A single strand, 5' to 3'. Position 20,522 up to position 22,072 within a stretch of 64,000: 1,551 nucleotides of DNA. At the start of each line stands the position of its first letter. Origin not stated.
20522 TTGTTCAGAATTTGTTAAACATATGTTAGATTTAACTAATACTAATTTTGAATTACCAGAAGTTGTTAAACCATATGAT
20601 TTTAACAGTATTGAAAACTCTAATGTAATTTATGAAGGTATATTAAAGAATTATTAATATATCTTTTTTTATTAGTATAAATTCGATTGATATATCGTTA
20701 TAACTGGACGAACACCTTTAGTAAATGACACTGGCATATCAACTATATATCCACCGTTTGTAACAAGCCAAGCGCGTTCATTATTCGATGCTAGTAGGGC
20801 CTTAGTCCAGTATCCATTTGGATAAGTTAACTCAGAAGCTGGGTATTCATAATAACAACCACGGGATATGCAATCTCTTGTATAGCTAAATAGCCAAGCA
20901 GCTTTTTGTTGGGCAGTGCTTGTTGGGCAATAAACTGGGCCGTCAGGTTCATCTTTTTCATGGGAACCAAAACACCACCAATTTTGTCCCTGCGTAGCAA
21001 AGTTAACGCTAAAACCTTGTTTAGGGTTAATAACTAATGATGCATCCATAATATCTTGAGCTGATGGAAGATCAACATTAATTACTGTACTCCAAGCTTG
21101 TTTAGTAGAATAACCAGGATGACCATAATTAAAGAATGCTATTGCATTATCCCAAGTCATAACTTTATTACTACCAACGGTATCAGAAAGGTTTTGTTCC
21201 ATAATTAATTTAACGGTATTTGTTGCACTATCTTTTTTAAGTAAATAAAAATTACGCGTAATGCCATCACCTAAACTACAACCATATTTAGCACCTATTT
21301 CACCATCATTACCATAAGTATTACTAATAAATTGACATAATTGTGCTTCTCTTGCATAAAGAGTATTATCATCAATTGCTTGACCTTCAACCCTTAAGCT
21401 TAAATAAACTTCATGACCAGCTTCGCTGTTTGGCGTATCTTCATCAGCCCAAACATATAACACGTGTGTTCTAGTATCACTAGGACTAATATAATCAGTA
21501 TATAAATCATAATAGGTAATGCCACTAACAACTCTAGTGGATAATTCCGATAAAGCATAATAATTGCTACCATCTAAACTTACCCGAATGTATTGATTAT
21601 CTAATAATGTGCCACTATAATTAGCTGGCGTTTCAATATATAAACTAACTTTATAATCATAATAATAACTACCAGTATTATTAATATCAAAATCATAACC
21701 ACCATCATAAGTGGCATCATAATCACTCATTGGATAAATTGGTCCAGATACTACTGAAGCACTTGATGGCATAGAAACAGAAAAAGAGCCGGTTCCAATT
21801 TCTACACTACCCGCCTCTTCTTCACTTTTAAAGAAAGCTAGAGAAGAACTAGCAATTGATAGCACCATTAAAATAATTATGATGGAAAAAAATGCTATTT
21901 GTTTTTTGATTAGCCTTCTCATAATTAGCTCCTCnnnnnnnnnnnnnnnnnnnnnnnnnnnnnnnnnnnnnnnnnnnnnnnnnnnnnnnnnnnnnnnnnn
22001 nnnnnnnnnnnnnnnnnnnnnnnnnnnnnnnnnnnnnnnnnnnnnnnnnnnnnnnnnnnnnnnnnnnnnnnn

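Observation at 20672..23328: tapA-sipW-tasA-like module in a non-Bacillus context with an enlarged TasA-like protein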

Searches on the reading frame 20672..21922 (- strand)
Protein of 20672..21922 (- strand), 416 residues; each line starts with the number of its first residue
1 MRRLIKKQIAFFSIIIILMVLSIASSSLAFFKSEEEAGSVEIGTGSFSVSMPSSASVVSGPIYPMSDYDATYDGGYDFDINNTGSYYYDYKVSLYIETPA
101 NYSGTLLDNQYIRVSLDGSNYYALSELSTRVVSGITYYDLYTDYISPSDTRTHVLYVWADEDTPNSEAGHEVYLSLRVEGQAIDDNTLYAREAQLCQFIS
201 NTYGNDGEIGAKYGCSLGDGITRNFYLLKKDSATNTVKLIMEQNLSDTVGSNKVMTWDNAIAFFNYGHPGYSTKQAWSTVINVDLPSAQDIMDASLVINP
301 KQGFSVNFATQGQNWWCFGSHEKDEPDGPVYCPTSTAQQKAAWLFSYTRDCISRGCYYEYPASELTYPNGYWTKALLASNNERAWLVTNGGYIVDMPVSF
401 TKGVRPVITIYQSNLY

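Call 3: search_protein_families(library=pfam, proteins=[window:20672-21922:-], max_evalue=0.1)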
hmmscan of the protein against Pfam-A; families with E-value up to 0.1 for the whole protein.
window:20672-21922:- (416 aa): 0 families

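Call 5: search_protein_families(library=ncbifam, proteins=[window:20672-21922:-], max_evalue=0.1)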
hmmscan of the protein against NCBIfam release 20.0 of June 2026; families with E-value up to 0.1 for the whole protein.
window:20672-21922:- (416 aa): 0 families

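Call 7: search_solved_structures(query=window:20672-21922:-, max_evalue=10, show_alignments=2)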
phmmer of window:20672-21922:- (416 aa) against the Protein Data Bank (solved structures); distinct sequences matched with E-value up to 10: 0.

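Call 9: find_homologous_proteins(query=window:20672-21922:-, max_evalue=0.001)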
Query window:20672-21922:- (416 aa): 22 proteins with E <= 0.001 among 4446 candidates.
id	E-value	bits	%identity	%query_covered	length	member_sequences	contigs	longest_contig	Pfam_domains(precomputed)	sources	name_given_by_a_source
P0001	5.1e-282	953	100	100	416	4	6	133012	-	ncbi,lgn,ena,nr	ncbi:MAG: hypothetical protein J5892_00350 [Bacilli bacterium]|nr:hypothetical protein [Bacilli bact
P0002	2.2e-148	513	47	100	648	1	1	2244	-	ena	-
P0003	7.2e-135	468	53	100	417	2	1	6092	-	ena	-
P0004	5.4e-134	465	54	100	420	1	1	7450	-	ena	-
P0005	1.5e-128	448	50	100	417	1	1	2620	-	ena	-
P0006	1.2e-115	405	48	100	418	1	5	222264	-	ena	-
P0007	1.5e-114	401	47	100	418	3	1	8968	-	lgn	-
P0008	1.0e-89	320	65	54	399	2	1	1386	PF07963.18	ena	-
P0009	2.4e-88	315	64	54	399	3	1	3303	PF07963.18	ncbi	-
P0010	1.4e-78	283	59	53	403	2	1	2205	PF07963.18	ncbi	-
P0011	2.3e-76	276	56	53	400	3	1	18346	PF07963.18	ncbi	-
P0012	8.1e-75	271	53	56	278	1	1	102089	-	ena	-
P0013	4.5e-73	265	51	59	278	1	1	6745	-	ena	-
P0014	8.6e-73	264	54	53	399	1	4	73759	PF07963.18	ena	-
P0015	3.9e-71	258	53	55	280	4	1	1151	-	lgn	-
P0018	1.4e-60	224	50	58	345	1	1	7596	PF07963.18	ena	-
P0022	1.1e-4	40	29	50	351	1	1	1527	PF07963.18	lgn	-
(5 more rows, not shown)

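Call 16: find_encoding_contigs(protein=P0006, flank=8000, max_places=3)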
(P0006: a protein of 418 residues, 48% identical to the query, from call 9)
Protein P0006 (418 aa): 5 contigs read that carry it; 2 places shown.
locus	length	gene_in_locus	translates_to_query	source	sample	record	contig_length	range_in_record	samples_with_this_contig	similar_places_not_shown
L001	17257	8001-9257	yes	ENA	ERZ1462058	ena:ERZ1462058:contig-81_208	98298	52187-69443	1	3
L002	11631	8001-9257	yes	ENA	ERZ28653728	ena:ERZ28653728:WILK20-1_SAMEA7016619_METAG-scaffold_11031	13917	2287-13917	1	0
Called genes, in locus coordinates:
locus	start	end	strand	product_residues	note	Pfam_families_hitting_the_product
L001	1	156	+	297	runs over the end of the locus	PF18075:FtsX_ECD, PF02687:FtsX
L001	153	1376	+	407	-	PF01551:Peptidase_M23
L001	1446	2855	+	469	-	-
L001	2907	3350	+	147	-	PF14470:bPH_3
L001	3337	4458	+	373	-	-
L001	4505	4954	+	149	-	PF01476:LysM, PF23446:LysM1_NFP_LYK (faint), PF23472:LysM2_CERK1_LYK3_4_5 (faint), PF23577:LysM_RLK (faint), PF23462:LysM3_NFP (faint), PF23473:LysM3_LYK4_5 (weak), PF01476:LysM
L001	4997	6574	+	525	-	-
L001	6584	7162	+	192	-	-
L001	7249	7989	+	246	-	-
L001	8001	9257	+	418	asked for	-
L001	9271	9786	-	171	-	-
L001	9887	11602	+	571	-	-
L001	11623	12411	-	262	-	PF00528:BPD_transp_1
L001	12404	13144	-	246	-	PF00005:ABC_tran, PF13304:AAA_21 (faint)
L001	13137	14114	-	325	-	PF13379:NMT1_2 (weak), PF09084:NMT1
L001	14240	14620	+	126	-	-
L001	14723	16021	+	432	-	-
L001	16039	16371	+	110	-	-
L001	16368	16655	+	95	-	-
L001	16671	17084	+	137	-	-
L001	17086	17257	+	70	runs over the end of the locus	-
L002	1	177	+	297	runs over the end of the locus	PF18075:FtsX_ECD, PF02687:FtsX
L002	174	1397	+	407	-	PF01551:Peptidase_M23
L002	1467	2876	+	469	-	-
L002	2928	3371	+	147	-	PF14470:bPH_3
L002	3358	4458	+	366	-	-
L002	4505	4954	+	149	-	PF01476:LysM, PF23446:LysM1_NFP_LYK (faint), PF23472:LysM2_CERK1_LYK3_4_5 (faint), PF23577:LysM_RLK (faint), PF23462:LysM3_NFP (faint), PF23473:LysM3_LYK4_5 (weak), PF01476:LysM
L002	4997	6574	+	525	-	-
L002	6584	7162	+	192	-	-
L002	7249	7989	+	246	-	-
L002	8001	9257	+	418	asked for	-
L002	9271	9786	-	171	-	-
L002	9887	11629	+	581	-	?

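Call 21: predict_structure(alignment_id=A1)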
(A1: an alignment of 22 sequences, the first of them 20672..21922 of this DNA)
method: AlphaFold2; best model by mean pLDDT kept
length: 416 residues; sequences in the alignment: 22
mean_pLDDT: 82.7   pTM: 0.67
mean pLDDT of the five models: 82.7, 82.1, 81.3, 80.0, 76.4
residues with pLDDT >= 90: 151; 70-90: 209; 50-70: 34; < 50: 22
segments of 3 or more residues with pLDDT < 50: 24-44
pLDDT, mean of each block of 10 residues (from residue 1): 66 76 40 30 56 61 81 82 84 86 88 87 87 85 87 90 86 86 76 90 92 92 95 89 87 90 79 78 95 91 85 87 63 85 94 90 89 94 95 95 96 91
secondary structure, 60 per line:
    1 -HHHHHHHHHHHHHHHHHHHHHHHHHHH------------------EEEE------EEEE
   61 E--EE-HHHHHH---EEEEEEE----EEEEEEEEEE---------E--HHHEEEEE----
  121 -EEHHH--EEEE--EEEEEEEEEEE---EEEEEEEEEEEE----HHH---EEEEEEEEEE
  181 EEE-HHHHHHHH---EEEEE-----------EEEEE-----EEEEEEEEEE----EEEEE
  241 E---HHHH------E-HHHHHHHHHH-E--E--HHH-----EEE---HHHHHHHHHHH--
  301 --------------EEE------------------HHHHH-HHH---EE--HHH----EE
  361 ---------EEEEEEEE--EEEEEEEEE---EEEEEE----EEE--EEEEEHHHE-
elements in order: H2-28 E47-50 E57-61 H67-72 E76-82 E87-96 E112-116 E129-132 E135-145 E149-160 E171-183 H185-192 E196-200 E212-216 E222-231 E236-241 H245-248 H257-266 E282-284 H288-298 E315-317 H336-340 E370-377 E380-388 E392-397 E402-404 E407-411

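Call 29: fold_search(model_id=the predicted structure, library=pdb)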
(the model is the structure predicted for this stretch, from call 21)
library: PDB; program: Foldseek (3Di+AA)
matches with E <= 10: 1494; with E <= 0.001: 0
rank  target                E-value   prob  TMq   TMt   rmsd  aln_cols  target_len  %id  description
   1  7ueg_A                1.3e-03  0.99  0.19  0.38  10.9       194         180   12  Cryo-EM of bundling pili from Pyrobaculum calidifontis (released 2022-06-29)
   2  7ehg_C                1.7e-03  0.91  0.16  0.35  10.3       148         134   16  Crystal Structure of MiXBM (released 2022-03-30)
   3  7ehg_E                2.0e-03  0.96  0.18  0.41   9.9       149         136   14  Crystal Structure of MiXBM (released 2022-03-30)
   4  7ehg_A                2.7e-03  0.87  0.16  0.36  10.2       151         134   14  Crystal Structure of MiXBM (released 2022-03-30)
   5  7ehg_F                2.9e-03  0.95  0.18  0.41   9.9       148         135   14  Crystal Structure of MiXBM (released 2022-03-30)
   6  7s7k_A                3.2e-03  0.41  0.15  0.13  14.3       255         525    9  Crystal structure of the EphB2 extracellular domain (released 2021-10-27)
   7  7fe0_A                4.1e-03  0.82  0.17  0.31  14.8       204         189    6  AvmM Catalyzes Macrocyclization in Alchivemycin A Biosynthesis (released 2021-09-01)
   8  1h6e_A                4.3e-03  0.25  0.10  0.15  17.4       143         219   10  MU2 ADAPTIN SUBUNIT (AP50) OF AP2 ADAPTOR (SECOND DOMAIN), COMPLEXED WITH CTLA-4 INTERNALIZATION PEPTIDE TTGVYVKMPPT (released 2001-11-28)
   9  3hnm_A                4.8e-03  0.57  0.12  0.23   9.6       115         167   12  Crystal Structure of Protein BT_411 (putative chitobiase, fragment 298-461) from Bacteroides thetaiotaomicron, Northea (released 2009-07-07)
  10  2xvk                  5.4e-03  0.23  0.10  0.05  18.8       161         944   11  crystal structure of alpha-xylosidase (GH31) from Cellvibrio japonicus in complex with 5-fluoro-alpha-D-xylopyranosyl fl (released 2011-04-13)
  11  6ueh                  5.8e-03  0.91  0.14  0.12   7.9       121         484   12  Crystal structure of a ruminal GH26 endo-beta-1,4-mannanase (released 2020-03-11)
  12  7ehg_B                5.8e-03  0.77  0.16  0.36  10.2       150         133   14  Crystal Structure of MiXBM (released 2022-03-30)
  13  7oi5_B                5.8e-03  0.23  0.10  0.13  15.1       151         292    7  Crystal structure of AP2 Mu2 - FCHO2 chimera (GST cleaved) (released 2022-06-01)
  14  7fe5_A                6.1e-03  0.82  0.18  0.32  14.4       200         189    6  AvmM Catalyzes Macrocyclization in Alchivemycin A Biosynthesis (released 2021-09-01)
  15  1bw8_A                6.1e-03  0.25  0.10  0.14  13.6       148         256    8  MU2 ADAPTIN SUBUNIT (AP50) OF AP2 ADAPTOR (SECOND DOMAIN), COMPLEXED WITH EGFR INTERNALIZATION PEPTIDE FYRALM (released 1998-11-25)
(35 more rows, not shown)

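Call 62: find_encoding_contigs(protein=P0014, flank=9000, max_places=2)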
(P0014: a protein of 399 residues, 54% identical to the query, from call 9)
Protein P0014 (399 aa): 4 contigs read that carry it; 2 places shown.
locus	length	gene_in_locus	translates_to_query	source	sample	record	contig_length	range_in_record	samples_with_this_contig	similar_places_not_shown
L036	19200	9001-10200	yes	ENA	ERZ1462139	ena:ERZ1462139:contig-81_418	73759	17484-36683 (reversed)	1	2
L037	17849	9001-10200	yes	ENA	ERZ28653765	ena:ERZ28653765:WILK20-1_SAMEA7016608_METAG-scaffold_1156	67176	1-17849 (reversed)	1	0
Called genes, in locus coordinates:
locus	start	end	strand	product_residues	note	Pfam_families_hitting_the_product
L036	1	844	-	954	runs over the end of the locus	PF00912:Transgly, PF00905:Transpeptidase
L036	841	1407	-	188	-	PF03838:RecU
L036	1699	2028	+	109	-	PF05103:DivIVA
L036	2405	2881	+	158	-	PF13413:HTH_25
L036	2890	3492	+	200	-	PF01066:CDP-OH_P_transf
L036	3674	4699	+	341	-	PF00154:RecA_N, PF06745:ATPase, PF08423:Rad51 (weak), PF27531:MT3502_N (faint), PF21096:RecA_C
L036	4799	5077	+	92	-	-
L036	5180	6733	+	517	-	PF12072:RNase_Y_N, PF00013:KH_1, PF01966:HD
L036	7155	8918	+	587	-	PF01935:DUF87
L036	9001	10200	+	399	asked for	PF07963:N_methyl (weak)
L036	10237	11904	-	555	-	PF00753:Lactamase_B, PF23023:Anti-Pycsar_Apyc1 (weak), PF12706:Lactamase_B_2 (weak), PF22505:RNase_J_b_CASP, PF07521:RMMBL, PF17770:RNase_J_C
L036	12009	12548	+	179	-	PF07963:N_methyl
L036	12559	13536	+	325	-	PF02881:SRP54_N, PF13207:AAA_17 (faint), PF20720:nSTAND3 (faint), PF00448:SRP54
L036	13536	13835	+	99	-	PF04297:UPF0122, PF04545:Sigma70_r4 (weak)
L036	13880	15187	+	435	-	PF02881:SRP54_N, PF13401:AAA_22 (weak), PF00448:SRP54, PF02978:SRP_SPB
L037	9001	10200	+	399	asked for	PF07963:N_methyl (weak)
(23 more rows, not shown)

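Call 76: find_encoding_contigs(protein=P0004, flank=8000, max_places=2)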
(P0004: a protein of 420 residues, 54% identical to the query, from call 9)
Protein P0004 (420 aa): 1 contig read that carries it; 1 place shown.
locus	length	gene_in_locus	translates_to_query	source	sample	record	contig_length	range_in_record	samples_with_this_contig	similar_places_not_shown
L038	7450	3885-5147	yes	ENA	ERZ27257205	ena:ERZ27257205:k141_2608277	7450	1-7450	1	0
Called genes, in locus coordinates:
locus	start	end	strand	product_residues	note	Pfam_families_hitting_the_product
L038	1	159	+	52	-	?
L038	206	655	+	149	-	PF01476:LysM, PF23446:LysM1_NFP_LYK (faint), PF23472:LysM2_CERK1_LYK3_4_5 (faint), PF23577:LysM_RLK (faint), PF23462:LysM3_NFP (faint), PF23473:LysM3_LYK4_5 (weak), PF01476:LysM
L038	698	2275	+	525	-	PF11611:DUF4352 (weak)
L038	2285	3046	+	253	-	-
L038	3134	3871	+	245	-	-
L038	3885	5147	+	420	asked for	-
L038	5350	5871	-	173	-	-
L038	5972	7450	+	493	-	?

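Call 77: list_cluster_members(proteins=[window:20675-21922:-, window:21938-22669:-, window:22747-23328:-])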
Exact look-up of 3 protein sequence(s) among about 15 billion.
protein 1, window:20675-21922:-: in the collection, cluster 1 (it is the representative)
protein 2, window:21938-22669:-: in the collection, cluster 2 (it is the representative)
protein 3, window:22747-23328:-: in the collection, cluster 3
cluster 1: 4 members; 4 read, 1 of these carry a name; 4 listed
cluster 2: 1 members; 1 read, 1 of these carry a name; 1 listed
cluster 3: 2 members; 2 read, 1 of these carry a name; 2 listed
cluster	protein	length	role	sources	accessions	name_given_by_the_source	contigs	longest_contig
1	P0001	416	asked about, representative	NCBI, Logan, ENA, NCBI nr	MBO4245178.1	MAG: hypothetical protein J5892_00350 [Bacilli bacterium] | hypothetical protein [Bacilli bacterium]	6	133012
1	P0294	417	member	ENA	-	-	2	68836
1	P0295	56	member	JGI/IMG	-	-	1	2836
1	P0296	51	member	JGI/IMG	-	-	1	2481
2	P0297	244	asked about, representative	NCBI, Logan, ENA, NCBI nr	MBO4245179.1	MAG: signal peptidase I [Bacilli bacterium] | signal peptidase I [Bacilli bacterium]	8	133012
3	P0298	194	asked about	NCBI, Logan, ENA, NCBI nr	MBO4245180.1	MAG: hypothetical protein J5892_00360 [Bacilli bacterium] | hypothetical protein [Bacilli bacterium]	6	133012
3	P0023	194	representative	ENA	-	-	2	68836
